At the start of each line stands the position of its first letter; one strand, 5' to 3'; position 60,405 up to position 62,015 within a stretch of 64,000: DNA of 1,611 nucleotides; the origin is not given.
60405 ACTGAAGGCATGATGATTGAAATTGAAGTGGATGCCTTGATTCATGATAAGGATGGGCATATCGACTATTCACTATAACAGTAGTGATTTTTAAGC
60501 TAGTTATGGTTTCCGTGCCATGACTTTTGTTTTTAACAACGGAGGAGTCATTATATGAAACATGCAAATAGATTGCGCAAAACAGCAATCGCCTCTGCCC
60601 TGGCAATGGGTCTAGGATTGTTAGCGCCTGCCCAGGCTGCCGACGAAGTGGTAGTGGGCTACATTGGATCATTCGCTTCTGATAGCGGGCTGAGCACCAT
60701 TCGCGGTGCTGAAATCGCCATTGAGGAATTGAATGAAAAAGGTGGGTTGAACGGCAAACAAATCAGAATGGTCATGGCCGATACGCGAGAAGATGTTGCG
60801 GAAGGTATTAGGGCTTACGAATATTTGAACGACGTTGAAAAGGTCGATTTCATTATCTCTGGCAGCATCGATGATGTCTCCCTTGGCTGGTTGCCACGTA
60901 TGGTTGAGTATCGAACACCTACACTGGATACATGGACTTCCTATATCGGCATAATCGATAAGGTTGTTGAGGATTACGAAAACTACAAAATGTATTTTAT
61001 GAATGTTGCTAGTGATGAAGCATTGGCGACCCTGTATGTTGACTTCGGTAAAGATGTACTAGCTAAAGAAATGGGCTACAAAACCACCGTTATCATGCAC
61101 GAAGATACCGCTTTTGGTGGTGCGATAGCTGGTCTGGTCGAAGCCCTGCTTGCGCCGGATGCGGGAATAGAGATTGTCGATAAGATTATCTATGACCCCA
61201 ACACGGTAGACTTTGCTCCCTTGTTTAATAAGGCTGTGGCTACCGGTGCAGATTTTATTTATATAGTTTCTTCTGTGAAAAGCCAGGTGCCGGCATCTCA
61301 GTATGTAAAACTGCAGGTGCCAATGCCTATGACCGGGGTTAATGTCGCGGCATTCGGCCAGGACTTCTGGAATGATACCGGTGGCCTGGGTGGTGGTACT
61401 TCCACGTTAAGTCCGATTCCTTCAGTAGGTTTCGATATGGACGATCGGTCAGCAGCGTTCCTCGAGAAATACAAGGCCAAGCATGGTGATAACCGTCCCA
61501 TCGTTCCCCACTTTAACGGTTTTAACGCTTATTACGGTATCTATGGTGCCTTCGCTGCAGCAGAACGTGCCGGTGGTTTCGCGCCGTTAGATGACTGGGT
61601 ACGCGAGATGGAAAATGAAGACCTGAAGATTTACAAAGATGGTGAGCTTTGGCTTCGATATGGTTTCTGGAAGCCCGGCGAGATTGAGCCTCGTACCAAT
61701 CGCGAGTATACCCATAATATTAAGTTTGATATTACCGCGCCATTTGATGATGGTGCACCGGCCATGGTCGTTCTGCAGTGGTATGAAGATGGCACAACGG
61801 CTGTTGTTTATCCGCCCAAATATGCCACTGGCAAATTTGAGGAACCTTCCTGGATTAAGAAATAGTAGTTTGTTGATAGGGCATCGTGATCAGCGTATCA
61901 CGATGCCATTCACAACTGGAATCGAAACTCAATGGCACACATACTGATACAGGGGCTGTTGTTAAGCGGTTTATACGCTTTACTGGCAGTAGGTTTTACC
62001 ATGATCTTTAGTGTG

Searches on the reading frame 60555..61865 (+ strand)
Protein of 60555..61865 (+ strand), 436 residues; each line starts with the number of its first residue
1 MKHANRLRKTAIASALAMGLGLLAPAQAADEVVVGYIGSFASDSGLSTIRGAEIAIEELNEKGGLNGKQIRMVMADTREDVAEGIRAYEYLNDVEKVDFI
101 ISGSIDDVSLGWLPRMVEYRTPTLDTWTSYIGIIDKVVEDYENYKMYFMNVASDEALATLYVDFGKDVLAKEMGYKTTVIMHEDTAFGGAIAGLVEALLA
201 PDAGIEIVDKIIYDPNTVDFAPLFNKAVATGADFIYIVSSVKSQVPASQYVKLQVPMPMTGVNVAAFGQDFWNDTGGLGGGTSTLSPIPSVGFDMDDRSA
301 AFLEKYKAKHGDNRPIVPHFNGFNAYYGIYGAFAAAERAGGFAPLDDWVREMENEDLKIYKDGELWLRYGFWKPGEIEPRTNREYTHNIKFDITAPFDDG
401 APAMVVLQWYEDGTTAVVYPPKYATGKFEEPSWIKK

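Call 3: search_protein_families(library=pfam, proteins=[window:60555-61865:+], max_evalue=0.01)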
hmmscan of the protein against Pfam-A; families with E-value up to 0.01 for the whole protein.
window:60555-61865:+ (436 aa): 2 families
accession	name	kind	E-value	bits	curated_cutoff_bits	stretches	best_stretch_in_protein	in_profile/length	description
PF13458.12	Peripla_BP_6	-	5.6e-32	112.2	31.7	1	38-342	12-299/343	Periplasmic binding protein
PF13433.12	Peripla_BP_5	-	1.5e-06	28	27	1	44-101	16-73/363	Periplasmic binding protein domain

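Call 4: search_protein_families(library=ncbifam, proteins=[window:60555-61865:+], max_evalue=0.01)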
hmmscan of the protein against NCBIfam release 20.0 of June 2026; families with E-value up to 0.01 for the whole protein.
window:60555-61865:+ (436 aa): 3 families
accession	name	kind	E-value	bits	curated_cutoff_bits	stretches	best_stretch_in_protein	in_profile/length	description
TIGR03669.1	urea_ABC_arch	equivalog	1.9e-08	33.7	494.8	1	39-343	12-297/375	urea ABC transporter substrate-binding protein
NF011933.0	PRK15404.1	subfamily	6.6e-06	25.4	477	1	8-80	6-78/370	high-affinity branched-chain amino acid ABC transporter substrate-binding protein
TIGR03407.1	urea_ABC_UrtA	exception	5.6e-05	22.2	492.75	1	48-83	20-55/361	urea ABC transporter substrate-binding protein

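Call 30: search_solved_structures(query=window:60555-61865:+, max_evalue=0.001)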
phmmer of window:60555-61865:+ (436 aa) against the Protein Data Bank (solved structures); distinct sequences matched with E-value up to 0.001: 14.
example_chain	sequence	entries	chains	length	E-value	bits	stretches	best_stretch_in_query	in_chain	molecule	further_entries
4mlc_A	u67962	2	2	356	1.1e-12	50.8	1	27-241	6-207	Extracellular ligand-binding receptor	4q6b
4q6w_A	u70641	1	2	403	6.3e-10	41.8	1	12-314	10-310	Putative leu/ile/val-binding protein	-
4mpt_A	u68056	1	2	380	5.4e-09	38.7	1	28-314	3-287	Putative leu/ile/val-binding protein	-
3h5l_A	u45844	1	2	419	5.3e-07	32.2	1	19-103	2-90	putative Branched-chain amino acid ABC transporter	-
3n0w_A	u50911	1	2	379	3.9e-05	26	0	173-325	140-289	ABC branched chain amino acid family transporter, periplasmic ligand binding protein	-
4nqr_A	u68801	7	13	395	4.4e-05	25.9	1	45-125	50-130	Amino acid/amide ABC transporter substrate-binding protein, HAAT family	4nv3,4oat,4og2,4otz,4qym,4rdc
4obb_A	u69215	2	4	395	4.4e-05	25.8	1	45-125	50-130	Amino acid/amide ABC transporter substrate-binding protein, HAAT family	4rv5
3sg0_A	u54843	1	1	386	0.0001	24.6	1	9-245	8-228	Extracellular ligand-binding receptor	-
4gnr_A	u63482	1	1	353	0.00019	23.8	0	40-117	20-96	ABC transporter substrate-binding protein-branched chain amino acid transport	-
4n0q_A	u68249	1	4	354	0.0002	23.7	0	45-237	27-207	Leu/Ile/Val-binding protein homolog 3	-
3ipc_A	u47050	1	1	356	0.00057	22.2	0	45-104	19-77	ABC transporter, substrate binding protein (Amino acid)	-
3ip5_A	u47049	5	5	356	0.00059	22.1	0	45-100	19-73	ABC transporter, substrate binding protein (Amino acid)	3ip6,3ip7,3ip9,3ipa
8wch_A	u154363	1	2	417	0.0006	22.1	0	143-234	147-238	Probable Leu/Ile/Val-binding protein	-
8tg1_A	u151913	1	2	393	0.00068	21.9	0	30-342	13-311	Extracellular ligand-binding receptor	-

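Call 45: find_encoding_contigs(protein=window:60555-61865:+, flank=10000, max_places=3)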
Protein window:60555-61865:+ (436 aa): 4 contigs read that carry it; 2 places shown.
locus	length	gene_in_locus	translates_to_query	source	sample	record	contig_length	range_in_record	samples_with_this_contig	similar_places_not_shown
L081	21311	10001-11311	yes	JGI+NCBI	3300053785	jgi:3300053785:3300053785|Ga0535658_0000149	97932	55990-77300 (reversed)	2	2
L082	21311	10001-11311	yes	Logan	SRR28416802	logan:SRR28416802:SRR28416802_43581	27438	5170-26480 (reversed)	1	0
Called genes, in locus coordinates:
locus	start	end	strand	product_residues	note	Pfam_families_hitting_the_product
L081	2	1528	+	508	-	PF00501:AMP-binding, PF13193:AMP-binding_C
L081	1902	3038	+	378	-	PF01266:DAO, PF01494:FAD_binding_3 (weak)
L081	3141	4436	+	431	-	PF00120:Gln-synt_C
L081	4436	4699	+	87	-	PF03319:EutN_CcmL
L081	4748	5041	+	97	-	PF00936:BMC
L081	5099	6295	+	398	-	PF02317:Octopine_DH (faint)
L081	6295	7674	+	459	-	PF00171:Aldedh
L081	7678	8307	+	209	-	PF27545:CsoS1D_N, PF00936:BMC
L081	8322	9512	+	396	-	PF00056:Ldh_1_N, PF02866:Ldh_1_C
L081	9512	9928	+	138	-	PF01042:Ribonuc_L-PSP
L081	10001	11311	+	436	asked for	PF13433:Peripla_BP_5 (faint), PF13458:Peripla_BP_6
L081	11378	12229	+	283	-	PF02653:BPD_transp_2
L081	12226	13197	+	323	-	PF02653:BPD_transp_2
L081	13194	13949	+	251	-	PF00005:ABC_tran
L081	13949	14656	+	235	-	PF13555:AAA_29 (weak), PF00005:ABC_tran, PF13304:AAA_21 (faint)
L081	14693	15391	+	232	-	PF00392:GntR, PF07729:FCD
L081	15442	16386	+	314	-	PF13522:GATase_6, PF13537:GATase_7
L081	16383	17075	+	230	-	PF01493:GXGXG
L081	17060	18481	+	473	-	PF01645:Glu_synthase, PF01070:FMN_dh, PF03060:NMO (weak), PF00478:IMPDH (weak)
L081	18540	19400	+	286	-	PF00535:Glycos_transf_2, PF10111:Glyco_tranf_2_2, PF13641:Glyco_tranf_2_3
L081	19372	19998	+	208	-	-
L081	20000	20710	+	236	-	PF00106:adh_short, PF01370:Epimerase, PF13561:adh_short_C2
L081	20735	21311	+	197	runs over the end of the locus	-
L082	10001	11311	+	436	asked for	PF13433:Peripla_BP_5 (faint), PF13458:Peripla_BP_6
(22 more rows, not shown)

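Call 75: search_dna_similar(query=L081:17060-18481:+, collection=plasmids, mode=protein, max_rows=30, rows=spread)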
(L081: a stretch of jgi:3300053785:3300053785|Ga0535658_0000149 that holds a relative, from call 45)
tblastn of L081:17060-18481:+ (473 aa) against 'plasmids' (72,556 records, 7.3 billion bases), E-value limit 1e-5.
Records with a match: 474; places in all: 491; records where one place covers at least 80% of the query: 297.
Best place of each record, by identity: <60% 474.
By first word of the organism name: Rhizobium 151; Streptomyces 43; Sinorhizobium 40; Acinetobacter 24; Sphingobium 17; Leisingera 17; Paracoccus 10; Rhodococcus 10; Aminobacter 9; Priestia 9; and 70 more.
By predicted mobility (MOB-suite, as given by PLSDB): non-mobilizable 309; mobilizable 96; conjugative 69.
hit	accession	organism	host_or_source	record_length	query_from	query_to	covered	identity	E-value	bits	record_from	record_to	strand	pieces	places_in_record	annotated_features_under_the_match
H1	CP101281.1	Burkholderia sp. FXe9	bacteria,soil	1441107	5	473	99%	52.3%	6e-120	393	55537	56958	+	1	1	FMN-binding glutamate synthase family protein | protein glxC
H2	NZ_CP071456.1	Rhizobium lentis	lentil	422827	32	470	93%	53.3%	1e-115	381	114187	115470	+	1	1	FMN-binding glutamate synthase family protein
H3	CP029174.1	Methylobacterium sp. DM1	-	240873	44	466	89%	54.8%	2e-115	380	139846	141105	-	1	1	FMN-binding glutamate synthase family protein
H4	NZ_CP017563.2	Paraburkholderia sprentiae WSM5005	Lebeckia ambigua,root nodule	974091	52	473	89%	54.5%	1e-119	392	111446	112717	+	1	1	FMN-binding glutamate synthase family protein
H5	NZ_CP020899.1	Rhizobium phaseoli Brasil 5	Phaseolus vulgaris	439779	52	470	89%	54.9%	7e-115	379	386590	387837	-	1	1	FMN-binding glutamate synthase family protein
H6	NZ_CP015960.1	Paraburkholderia caribensis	Mimosa,single cell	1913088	52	473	89%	54.3%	2e-117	386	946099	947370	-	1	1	none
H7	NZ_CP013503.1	Rhizobium esperanzae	Phaseolus vulgaris,Whole ...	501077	52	470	89%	54.7%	4e-115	379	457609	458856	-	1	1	FMN-binding glutamate synthase family protein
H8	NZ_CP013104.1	Paraburkholderia caribensis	-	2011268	52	473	89%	54.1%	1e-116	384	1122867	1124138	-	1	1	none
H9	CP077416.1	Acinetobacter junii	cell culture,soil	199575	52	470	89%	54.4%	7e-109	361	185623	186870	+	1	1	record has no annotation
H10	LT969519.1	Pseudomonas aeruginosa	-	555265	52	466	88%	54.7%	2e-108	360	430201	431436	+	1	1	gltA_1: Glutamate synthase [NADPH] large chain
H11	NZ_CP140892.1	Sinorhizobium medicae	Medicago lupulina,whole organism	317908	52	473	89%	53.6%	3e-112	371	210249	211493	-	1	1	FMN-binding glutamate synthase family protein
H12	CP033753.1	Acinetobacter baumannii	Homo sapiens,clinical isolate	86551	52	470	89%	53.9%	3e-108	359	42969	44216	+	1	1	FMN-binding glutamate synthase family protein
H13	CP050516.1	Rhizobium leguminosarum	Trifolium repens,cell culture,root ...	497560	52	468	88%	54.0%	3e-113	374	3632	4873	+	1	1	FMN-binding glutamate synthase family protein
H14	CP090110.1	Rhizobium leguminosarum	Trifolium ambiguum,Cell culture,Plant ...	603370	52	468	88%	54.0%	3e-113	374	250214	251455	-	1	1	FMN-binding glutamate synthase family protein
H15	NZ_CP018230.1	Rhizobium leguminosarum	Vavilovia formosa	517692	52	468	88%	54.0%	4e-113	374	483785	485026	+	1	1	FMN-binding glutamate synthase family protein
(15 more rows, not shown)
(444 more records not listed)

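Call 76: get_annotated_region(hit=H3, flank=9000)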
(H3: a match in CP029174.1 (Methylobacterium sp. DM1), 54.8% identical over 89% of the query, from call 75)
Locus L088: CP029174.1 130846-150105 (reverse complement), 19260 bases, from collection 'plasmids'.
description: Methylobacterium sp. DM1 plasmid pLVM1, complete sequence
organism: Methylobacterium sp. DM1 (NCBI taxid 2067957)
taxonomy: Bacteria; Pseudomonadota; Alphaproteobacteria; Hyphomicrobiales; Methylobacteriaceae; Methylobacterium; Methylobacterium sp. DM1
host: -; source: -; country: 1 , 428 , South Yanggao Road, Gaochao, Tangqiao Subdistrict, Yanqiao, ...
typing (MOB-suite, as given by PLSDB): conjugative; relaxase MOBP,MOBQ; mating-pair formation MPF_I
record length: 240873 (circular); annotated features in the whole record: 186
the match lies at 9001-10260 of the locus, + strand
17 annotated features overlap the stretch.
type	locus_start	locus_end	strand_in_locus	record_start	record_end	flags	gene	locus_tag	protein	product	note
CDS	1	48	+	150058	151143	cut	-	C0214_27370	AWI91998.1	type VI secretion protein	-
CDS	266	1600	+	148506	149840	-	-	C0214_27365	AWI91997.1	IS1182 family transposase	-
CDS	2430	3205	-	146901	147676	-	-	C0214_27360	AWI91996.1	IS5 family transposase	-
CDS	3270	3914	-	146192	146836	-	-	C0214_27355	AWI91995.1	XRE family transcriptional regulator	-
CDS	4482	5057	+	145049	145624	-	-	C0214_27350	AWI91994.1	hypothetical protein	-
CDS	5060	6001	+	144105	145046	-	-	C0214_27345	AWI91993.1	oxidoreductase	-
CDS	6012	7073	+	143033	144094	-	-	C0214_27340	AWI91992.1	hypothetical protein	-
CDS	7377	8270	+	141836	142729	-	-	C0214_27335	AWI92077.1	glutamine amidotransferase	-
CDS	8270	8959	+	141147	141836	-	-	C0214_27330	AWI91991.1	protein glxC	-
CDS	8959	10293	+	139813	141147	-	-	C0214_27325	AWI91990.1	FMN-binding glutamate synthase family protein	-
CDS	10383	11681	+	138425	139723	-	glnT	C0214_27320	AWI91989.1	type III glutamate--ammonia ligase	-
CDS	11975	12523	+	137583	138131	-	-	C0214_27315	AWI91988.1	aldehyde-activating protein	-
CDS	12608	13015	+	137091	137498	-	-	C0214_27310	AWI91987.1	globin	-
CDS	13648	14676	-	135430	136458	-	-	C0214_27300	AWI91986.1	IS110 family transposase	-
CDS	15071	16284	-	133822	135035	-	-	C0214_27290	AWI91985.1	IS3 family transposase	-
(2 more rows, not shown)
